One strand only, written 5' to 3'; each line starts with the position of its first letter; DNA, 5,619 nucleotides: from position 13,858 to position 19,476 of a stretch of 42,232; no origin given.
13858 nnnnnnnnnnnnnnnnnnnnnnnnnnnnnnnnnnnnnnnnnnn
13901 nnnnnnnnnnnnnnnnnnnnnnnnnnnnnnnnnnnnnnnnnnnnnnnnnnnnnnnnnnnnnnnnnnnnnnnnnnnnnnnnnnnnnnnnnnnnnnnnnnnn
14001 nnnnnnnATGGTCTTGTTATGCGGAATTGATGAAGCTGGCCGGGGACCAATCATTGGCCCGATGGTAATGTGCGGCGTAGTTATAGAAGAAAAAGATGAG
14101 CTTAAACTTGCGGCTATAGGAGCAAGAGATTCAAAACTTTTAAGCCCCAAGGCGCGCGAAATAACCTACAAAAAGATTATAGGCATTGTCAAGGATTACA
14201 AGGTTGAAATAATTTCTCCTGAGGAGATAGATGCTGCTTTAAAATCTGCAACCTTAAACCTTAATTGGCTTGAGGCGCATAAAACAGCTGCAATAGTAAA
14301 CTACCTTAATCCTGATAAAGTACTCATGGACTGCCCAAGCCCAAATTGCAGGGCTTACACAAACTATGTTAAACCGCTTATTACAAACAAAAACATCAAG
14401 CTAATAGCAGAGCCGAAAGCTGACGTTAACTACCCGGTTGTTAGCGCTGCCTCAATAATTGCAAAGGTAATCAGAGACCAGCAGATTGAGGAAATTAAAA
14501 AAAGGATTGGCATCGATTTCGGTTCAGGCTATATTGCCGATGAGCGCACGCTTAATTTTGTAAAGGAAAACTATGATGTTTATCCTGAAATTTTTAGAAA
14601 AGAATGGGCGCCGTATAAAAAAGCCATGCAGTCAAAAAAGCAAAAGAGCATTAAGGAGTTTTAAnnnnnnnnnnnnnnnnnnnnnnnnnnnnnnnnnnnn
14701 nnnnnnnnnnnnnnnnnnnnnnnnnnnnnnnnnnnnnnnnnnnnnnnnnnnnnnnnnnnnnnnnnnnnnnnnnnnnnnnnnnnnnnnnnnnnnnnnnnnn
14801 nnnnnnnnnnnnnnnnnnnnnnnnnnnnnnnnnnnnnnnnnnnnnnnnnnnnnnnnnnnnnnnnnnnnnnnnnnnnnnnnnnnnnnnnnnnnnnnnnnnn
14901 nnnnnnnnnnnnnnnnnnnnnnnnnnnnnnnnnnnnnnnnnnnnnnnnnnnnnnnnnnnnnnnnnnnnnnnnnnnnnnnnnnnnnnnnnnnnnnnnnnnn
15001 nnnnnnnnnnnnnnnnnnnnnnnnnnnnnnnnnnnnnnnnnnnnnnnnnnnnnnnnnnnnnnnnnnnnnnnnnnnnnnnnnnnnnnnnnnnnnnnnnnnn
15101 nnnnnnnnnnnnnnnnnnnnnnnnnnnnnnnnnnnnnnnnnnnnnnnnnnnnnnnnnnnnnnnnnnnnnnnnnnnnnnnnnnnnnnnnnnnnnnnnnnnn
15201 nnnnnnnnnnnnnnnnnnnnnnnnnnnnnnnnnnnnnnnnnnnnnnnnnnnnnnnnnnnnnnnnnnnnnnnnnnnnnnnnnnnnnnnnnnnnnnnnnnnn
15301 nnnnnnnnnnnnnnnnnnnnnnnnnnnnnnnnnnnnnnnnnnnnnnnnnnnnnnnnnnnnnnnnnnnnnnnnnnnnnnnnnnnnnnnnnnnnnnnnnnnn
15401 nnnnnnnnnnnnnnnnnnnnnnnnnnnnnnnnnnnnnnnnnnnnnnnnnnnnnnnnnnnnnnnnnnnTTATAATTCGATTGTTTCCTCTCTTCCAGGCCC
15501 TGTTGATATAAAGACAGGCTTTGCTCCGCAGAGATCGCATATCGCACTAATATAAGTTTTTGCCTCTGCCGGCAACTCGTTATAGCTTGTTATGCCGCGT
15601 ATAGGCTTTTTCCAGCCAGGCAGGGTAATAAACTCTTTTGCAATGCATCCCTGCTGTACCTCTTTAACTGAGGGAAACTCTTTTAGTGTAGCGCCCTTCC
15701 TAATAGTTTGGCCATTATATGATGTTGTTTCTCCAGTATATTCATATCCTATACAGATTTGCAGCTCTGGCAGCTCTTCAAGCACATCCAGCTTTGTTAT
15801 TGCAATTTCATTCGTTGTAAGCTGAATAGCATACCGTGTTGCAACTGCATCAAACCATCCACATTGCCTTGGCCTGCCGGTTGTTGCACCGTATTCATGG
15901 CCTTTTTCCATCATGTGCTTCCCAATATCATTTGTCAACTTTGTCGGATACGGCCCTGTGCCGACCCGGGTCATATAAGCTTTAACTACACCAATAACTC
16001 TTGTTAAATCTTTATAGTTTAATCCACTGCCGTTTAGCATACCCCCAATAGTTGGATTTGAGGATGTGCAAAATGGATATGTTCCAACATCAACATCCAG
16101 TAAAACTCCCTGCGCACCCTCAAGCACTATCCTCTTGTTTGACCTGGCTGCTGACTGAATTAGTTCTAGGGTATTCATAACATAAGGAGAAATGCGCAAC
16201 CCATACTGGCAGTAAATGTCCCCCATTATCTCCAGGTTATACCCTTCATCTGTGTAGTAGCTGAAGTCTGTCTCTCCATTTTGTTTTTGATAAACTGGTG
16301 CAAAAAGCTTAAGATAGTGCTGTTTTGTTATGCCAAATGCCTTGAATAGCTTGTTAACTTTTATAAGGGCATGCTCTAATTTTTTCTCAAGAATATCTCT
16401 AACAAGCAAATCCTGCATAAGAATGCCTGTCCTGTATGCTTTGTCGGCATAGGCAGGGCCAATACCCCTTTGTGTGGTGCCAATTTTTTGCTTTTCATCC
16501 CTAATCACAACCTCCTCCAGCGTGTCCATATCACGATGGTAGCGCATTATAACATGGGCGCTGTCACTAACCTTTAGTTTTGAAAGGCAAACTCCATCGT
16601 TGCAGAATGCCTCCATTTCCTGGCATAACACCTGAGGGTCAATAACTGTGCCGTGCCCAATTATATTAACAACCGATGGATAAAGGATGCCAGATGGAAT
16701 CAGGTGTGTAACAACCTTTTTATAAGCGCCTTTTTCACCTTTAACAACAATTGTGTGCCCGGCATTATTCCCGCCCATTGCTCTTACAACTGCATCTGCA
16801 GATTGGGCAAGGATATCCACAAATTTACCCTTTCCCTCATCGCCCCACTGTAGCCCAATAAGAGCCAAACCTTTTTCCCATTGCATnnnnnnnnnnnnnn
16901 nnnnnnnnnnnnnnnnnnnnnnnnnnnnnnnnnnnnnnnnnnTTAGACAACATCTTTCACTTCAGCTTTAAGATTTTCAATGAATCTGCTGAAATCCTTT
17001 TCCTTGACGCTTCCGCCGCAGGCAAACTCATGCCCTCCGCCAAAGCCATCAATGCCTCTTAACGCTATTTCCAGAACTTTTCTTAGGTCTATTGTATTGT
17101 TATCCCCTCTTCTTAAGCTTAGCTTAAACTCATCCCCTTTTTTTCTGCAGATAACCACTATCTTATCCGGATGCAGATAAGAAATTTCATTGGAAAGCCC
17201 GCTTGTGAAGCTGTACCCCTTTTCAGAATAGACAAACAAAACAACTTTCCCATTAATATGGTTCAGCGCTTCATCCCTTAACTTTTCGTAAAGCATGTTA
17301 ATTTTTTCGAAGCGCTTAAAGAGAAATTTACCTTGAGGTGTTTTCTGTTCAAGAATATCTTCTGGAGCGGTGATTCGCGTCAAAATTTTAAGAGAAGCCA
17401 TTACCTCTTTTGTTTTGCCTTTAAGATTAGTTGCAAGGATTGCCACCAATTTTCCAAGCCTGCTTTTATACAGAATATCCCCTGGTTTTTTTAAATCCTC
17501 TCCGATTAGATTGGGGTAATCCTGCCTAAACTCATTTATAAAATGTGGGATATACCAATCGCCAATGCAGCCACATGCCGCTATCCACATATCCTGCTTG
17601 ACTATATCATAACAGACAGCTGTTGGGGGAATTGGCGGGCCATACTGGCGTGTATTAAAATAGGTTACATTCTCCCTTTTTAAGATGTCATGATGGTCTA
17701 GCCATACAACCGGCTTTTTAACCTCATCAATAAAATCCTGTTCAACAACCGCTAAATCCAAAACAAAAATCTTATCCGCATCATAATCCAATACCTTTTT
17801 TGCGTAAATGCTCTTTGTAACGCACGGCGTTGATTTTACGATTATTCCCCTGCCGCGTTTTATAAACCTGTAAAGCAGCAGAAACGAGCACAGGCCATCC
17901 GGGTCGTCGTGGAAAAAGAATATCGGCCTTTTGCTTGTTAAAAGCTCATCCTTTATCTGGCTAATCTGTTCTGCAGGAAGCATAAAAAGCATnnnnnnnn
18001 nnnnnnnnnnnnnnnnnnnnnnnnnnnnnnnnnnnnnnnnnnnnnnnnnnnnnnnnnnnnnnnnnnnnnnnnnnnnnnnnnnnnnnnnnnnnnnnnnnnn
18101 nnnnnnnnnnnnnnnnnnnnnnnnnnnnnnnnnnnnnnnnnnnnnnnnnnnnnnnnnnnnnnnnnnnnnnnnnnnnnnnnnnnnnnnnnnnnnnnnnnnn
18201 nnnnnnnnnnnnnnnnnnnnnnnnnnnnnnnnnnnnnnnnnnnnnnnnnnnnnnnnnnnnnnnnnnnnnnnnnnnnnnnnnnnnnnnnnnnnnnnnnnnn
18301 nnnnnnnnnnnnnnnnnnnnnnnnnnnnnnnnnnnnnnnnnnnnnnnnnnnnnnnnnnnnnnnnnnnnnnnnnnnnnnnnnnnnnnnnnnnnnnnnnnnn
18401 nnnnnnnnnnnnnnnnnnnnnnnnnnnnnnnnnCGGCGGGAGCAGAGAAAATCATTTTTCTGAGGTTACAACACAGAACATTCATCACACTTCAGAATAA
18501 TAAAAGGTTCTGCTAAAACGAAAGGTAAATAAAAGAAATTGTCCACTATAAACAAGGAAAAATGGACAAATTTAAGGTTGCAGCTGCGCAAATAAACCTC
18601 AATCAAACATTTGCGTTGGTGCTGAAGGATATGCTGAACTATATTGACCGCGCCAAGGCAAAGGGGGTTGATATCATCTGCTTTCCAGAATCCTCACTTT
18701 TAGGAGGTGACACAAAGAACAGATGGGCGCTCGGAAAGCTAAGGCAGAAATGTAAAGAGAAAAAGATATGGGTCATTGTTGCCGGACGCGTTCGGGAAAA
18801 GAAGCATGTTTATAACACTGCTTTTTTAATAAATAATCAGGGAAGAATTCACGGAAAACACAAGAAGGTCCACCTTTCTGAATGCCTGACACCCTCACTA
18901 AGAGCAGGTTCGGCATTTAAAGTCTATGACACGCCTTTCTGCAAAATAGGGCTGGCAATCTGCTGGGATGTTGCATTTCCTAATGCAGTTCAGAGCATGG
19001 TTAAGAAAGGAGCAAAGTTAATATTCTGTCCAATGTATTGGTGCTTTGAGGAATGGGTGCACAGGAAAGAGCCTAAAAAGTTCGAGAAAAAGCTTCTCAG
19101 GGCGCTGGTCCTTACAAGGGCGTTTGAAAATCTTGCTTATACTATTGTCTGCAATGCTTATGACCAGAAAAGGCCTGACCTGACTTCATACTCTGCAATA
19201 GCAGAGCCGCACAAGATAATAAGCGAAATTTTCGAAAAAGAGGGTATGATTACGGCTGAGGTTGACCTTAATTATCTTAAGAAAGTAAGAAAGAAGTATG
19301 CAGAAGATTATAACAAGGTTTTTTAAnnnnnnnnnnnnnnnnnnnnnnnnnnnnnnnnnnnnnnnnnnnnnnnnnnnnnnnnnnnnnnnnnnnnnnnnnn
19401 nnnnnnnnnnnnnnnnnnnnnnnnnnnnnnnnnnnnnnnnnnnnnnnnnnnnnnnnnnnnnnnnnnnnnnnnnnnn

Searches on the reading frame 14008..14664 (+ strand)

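Call 81: search_protein_families(library=pfam, proteins=[window:14008-14664:+], max_evalue=0.0001)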
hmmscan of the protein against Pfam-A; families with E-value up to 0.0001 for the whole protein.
window:14008-14664:+ (218 aa): 1 family
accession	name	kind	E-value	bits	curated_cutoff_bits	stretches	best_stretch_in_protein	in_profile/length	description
PF01351.25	RNase_HII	-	3.6e-39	135.1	25.8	1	5-201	1-197/199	Ribonuclease HII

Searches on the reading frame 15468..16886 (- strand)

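Call 81: search_protein_families(library=pfam, proteins=[window:15468-16886:-], max_evalue=0.0001)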
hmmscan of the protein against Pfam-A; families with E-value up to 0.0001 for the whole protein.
window:15468-16886:- (472 aa): 1 family
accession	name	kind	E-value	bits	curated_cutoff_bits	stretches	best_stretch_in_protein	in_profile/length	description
PF00709.27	Adenylsucc_synt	-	8.4e-146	486.4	27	1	9-470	2-416/416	Adenylosuccinate synthetase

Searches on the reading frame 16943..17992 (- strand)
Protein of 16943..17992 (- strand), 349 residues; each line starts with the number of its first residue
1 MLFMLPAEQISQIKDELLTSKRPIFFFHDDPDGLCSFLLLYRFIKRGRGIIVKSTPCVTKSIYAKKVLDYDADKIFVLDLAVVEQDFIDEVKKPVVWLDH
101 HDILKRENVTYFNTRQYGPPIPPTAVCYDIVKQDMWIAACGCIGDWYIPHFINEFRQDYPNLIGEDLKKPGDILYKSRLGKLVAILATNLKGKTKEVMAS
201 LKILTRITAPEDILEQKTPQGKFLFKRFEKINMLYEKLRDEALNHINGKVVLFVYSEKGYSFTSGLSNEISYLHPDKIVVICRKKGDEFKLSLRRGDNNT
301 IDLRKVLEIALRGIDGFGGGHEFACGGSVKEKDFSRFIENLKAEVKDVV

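Call 81: search_protein_families(library=pfam, proteins=[window:16943-17992:-], max_evalue=0.0001)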
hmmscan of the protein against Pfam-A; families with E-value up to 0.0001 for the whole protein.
window:16943-17992:- (349 aa): 2 families
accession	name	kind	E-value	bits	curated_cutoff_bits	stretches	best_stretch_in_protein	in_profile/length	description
PF02272.25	DHHA1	-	9.9e-10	39.2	25.9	1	272-346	27-101/102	DHHA1 domain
PF01368.27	DHH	-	4.6e-07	30.6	28.1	1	27-112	6-86/125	DHH family, N-terminal domain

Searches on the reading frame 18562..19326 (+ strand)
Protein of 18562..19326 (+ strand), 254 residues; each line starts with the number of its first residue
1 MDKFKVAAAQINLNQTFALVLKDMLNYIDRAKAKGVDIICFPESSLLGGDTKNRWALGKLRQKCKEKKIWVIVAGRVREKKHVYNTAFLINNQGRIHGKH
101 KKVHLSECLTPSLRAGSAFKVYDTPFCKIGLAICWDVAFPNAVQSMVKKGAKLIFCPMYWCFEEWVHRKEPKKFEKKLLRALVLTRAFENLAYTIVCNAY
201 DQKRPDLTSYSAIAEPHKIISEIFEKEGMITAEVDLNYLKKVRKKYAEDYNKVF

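Call 81: search_protein_families(library=pfam, proteins=[window:18562-19326:+], max_evalue=0.0001)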
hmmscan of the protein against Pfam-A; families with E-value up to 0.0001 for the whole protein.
window:18562-19326:+ (254 aa): 1 family
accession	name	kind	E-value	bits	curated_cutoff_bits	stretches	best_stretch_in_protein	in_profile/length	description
PF00795.27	CN_hydrolase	-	4.8e-36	124.9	23.2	1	5-244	1-256/256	Carbon-nitrogen hydrolase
